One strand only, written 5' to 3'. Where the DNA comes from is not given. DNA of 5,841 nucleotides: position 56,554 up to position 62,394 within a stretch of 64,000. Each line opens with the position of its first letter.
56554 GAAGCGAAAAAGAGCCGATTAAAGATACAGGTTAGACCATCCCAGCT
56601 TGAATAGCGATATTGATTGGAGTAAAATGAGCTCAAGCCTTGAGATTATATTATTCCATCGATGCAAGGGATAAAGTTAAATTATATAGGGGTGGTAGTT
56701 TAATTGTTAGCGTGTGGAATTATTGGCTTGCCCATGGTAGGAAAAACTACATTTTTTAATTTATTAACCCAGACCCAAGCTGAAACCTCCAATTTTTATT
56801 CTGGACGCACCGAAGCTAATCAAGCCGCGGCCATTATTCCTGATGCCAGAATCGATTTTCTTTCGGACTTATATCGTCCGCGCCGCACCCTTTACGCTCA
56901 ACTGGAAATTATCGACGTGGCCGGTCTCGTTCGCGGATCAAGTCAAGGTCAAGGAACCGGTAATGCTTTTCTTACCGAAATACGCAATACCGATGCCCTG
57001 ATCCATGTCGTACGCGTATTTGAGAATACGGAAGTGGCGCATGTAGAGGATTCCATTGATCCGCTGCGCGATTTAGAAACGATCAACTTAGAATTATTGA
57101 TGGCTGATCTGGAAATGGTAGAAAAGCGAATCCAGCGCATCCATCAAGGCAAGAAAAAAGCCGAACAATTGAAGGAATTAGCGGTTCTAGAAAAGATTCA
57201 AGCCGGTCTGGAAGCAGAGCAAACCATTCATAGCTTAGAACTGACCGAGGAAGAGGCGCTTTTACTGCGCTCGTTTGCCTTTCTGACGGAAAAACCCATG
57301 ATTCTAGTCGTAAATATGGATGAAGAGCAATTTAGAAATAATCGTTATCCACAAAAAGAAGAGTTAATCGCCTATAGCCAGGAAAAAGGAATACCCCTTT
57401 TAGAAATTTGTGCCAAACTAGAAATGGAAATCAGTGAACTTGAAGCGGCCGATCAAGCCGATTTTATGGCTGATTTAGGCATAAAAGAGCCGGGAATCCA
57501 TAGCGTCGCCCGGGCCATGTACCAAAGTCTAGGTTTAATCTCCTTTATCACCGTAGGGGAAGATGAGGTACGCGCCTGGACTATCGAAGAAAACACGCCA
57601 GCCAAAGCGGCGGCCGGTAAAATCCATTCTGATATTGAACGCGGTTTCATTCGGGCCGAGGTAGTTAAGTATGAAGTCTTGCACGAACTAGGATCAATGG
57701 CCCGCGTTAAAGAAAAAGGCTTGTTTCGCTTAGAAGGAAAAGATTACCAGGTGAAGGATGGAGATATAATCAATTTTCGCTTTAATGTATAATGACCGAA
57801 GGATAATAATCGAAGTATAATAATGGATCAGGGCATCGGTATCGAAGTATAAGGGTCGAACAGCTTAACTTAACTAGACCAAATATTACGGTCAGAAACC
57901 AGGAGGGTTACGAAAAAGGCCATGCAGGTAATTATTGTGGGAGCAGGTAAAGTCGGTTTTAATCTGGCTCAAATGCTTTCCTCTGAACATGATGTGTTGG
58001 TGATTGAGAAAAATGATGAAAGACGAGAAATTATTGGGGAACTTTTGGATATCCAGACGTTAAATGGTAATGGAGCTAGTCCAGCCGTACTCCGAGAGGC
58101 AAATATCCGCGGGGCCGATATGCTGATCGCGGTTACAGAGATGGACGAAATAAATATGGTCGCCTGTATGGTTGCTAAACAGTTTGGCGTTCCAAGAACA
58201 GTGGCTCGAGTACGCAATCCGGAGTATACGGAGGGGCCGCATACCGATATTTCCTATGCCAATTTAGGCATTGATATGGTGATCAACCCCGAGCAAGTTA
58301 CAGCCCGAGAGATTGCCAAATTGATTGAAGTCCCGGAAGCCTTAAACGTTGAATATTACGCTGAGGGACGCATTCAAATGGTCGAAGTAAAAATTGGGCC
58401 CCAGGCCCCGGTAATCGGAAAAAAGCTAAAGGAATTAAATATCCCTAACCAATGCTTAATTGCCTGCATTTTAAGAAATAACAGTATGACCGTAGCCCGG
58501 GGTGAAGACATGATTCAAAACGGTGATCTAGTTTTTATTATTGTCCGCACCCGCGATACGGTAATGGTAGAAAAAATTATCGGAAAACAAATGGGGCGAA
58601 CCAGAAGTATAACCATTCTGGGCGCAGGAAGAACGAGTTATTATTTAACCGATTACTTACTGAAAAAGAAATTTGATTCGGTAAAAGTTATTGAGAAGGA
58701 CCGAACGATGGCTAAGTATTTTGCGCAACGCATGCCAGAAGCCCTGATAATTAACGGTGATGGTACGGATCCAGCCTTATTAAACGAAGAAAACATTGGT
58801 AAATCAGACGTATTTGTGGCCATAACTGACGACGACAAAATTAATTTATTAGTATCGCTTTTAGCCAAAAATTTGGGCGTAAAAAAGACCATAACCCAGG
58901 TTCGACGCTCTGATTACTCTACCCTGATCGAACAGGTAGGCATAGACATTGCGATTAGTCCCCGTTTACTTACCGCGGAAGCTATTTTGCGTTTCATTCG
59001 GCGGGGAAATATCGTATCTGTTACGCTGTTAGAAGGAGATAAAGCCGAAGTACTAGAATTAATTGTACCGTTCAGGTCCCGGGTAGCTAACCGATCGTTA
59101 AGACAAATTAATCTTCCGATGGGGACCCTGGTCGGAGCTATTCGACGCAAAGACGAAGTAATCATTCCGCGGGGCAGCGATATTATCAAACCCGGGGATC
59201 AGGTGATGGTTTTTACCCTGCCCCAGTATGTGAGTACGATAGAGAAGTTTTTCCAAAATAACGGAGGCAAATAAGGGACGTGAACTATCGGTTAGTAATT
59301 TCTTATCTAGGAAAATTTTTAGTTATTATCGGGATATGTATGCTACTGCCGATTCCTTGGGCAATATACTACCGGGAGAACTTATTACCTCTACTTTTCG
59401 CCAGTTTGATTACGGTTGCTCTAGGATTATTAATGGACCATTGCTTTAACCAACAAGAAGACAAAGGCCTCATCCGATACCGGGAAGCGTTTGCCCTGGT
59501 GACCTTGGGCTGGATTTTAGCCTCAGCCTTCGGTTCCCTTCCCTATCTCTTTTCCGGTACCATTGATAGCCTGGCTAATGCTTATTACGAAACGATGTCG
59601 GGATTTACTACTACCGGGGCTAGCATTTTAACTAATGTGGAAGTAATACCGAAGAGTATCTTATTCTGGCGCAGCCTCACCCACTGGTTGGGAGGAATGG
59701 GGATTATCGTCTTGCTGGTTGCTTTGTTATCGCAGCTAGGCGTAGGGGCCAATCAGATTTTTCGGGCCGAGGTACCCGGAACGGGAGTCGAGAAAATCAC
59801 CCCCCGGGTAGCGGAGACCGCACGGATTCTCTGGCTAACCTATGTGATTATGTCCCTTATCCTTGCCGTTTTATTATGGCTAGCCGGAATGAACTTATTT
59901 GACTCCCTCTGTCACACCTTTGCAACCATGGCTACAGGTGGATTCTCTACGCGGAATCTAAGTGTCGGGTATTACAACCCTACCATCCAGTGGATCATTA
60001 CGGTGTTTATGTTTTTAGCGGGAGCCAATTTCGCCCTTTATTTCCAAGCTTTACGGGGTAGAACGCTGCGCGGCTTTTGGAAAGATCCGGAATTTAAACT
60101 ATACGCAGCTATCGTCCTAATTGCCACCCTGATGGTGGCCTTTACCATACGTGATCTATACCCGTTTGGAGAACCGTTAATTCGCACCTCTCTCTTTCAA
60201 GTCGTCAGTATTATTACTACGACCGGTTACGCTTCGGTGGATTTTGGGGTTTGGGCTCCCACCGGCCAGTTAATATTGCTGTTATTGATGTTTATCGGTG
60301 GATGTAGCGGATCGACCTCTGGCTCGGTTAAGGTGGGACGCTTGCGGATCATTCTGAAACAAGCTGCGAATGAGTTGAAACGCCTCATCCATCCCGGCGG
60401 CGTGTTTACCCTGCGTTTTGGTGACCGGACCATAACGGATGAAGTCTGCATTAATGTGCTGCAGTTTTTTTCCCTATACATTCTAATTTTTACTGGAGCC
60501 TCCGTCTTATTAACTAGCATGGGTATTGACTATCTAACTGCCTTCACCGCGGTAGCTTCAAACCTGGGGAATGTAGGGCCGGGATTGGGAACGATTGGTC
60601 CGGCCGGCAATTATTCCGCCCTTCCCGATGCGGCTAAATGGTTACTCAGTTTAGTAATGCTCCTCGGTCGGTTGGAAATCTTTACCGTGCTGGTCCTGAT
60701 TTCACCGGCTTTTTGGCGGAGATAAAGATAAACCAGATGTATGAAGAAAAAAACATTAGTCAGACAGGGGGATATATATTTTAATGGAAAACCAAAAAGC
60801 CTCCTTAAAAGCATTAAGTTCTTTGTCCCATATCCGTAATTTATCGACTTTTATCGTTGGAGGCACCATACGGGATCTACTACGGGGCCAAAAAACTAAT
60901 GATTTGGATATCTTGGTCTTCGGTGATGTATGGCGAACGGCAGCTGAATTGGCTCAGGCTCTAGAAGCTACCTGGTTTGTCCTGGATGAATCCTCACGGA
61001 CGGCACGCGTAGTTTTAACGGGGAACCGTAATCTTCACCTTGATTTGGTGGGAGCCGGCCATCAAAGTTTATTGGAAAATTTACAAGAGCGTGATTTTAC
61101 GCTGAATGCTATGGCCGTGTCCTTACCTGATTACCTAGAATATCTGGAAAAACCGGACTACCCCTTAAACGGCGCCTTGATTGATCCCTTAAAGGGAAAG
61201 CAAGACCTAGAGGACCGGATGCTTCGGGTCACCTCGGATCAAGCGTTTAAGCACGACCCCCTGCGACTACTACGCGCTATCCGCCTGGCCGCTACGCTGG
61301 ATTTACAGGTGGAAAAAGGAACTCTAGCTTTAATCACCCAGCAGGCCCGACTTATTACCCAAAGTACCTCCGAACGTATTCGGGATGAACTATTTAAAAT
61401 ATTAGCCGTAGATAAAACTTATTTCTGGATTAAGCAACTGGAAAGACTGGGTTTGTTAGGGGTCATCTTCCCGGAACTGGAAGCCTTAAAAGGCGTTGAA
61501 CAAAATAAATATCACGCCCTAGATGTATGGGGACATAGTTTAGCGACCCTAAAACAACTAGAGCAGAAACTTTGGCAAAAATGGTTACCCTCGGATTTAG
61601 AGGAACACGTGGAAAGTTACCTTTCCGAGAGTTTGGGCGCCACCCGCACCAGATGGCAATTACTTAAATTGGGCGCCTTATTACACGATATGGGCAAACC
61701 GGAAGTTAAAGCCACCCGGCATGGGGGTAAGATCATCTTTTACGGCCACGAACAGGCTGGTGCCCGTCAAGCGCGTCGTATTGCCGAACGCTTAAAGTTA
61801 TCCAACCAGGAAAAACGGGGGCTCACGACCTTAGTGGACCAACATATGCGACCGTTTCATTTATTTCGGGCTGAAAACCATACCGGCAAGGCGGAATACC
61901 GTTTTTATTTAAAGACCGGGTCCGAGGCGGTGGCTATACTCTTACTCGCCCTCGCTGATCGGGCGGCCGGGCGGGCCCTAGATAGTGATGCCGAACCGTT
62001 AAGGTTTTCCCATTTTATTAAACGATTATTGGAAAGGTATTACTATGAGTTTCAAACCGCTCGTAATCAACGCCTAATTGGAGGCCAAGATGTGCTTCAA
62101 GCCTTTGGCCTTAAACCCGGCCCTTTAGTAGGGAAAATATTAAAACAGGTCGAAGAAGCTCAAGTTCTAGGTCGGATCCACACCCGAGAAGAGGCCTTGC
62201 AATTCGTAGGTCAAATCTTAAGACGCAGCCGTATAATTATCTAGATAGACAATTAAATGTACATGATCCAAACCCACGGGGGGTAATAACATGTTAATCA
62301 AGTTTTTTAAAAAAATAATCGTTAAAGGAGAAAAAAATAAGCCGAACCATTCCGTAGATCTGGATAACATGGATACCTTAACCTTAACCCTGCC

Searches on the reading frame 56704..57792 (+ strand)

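Call 61: search_protein_families(library=pfam, proteins=[window:56704-57792:+], max_evalue=1e-8)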
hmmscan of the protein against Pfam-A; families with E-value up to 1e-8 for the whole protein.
window:56704-57792:+ (362 aa): 2 families
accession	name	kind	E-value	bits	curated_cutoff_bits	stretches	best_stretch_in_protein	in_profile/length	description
PF06071.19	YchF-GTPase_C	-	3.4e-36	123.7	27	1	278-361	1-84/84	Protein of unknown function (DUF933)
PF01926.29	MMR_HSR1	-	6.8e-14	52.4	21.9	1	4-115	2-93/113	50S ribosome-binding GTPase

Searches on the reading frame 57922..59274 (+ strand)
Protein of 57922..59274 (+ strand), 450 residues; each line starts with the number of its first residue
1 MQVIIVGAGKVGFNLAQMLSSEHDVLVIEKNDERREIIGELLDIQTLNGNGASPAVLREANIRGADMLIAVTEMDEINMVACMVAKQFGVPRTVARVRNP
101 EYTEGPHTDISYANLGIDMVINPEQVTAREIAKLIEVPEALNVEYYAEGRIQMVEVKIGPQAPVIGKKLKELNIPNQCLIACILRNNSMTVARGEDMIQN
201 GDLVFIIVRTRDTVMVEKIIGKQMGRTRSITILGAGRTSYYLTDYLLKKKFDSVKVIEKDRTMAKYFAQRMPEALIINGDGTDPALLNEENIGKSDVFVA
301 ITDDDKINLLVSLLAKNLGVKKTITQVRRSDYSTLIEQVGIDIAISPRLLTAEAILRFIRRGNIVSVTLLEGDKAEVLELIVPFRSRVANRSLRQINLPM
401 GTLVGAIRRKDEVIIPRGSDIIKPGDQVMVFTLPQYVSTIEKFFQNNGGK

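Call 61: search_protein_families(library=pfam, proteins=[window:57922-59274:+], max_evalue=1e-8)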
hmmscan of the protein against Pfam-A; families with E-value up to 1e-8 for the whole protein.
window:57922-59274:+ (450 aa): 2 families
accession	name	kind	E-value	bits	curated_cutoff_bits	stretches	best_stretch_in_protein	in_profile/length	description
PF02254.24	TrkA_N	-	2.7e-51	173.2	23.8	2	3-123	1-116/116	TrkA-N domain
PF02080.26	TrkA_C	-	4.2e-28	97.5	27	2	378-444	2-70/71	TrkA-C domain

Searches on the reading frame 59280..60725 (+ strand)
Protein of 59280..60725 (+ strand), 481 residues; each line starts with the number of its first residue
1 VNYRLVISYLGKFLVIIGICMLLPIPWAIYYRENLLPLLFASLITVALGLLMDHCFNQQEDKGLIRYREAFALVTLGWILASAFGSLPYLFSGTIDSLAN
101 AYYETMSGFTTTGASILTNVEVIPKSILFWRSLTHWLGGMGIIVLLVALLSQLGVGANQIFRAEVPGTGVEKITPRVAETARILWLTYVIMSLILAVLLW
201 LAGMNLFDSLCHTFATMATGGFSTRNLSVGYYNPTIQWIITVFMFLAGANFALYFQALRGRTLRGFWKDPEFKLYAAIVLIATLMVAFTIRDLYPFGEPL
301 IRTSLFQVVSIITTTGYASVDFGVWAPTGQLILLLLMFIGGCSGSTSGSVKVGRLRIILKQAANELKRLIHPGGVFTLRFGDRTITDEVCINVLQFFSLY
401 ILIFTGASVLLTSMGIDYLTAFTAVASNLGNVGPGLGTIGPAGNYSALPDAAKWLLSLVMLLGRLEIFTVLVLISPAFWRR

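Call 61: search_protein_families(library=pfam, proteins=[window:59280-60725:+], max_evalue=1e-8)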
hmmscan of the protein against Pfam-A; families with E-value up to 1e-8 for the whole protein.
window:59280-60725:+ (481 aa): 1 family
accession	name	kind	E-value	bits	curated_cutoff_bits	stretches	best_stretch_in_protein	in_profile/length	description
PF02386.22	TrkH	-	4.6e-71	240.2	27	1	56-475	21-491/502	Cation transport protein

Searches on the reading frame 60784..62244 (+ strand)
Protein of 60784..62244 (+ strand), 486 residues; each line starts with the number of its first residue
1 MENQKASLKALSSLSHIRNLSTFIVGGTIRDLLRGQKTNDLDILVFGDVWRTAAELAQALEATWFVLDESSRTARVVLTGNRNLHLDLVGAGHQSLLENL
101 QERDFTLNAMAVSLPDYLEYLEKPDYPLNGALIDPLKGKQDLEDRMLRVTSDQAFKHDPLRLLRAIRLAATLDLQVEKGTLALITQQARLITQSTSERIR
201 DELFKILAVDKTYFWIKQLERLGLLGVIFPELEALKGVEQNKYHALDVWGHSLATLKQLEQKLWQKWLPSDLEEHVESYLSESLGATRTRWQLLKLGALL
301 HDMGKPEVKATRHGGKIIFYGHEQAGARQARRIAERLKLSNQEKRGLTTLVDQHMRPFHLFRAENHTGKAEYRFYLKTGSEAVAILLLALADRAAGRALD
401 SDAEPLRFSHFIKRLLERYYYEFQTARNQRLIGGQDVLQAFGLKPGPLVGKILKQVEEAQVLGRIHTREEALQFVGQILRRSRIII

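Call 61: search_protein_families(library=pfam, proteins=[window:60784-62244:+], max_evalue=1e-8)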
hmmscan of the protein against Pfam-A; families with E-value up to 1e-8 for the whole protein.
window:60784-62244:+ (486 aa): 3 families
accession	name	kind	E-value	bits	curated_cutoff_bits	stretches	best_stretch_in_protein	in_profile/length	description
PF12627.12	PolyA_pol_RNAbd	-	6.1e-15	55.2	22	1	174-234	2-62/64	Probable RNA and SrmB- binding site of polymerase A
PF01743.26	PolyA_pol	-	7.9e-15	55.8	23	1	23-148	2-126/126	Poly A polymerase head domain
PF13735.12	tRNA_NucTran2_2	-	3e-11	43.9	27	1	329-473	23-147/149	tRNA nucleotidyltransferase domain 2 putative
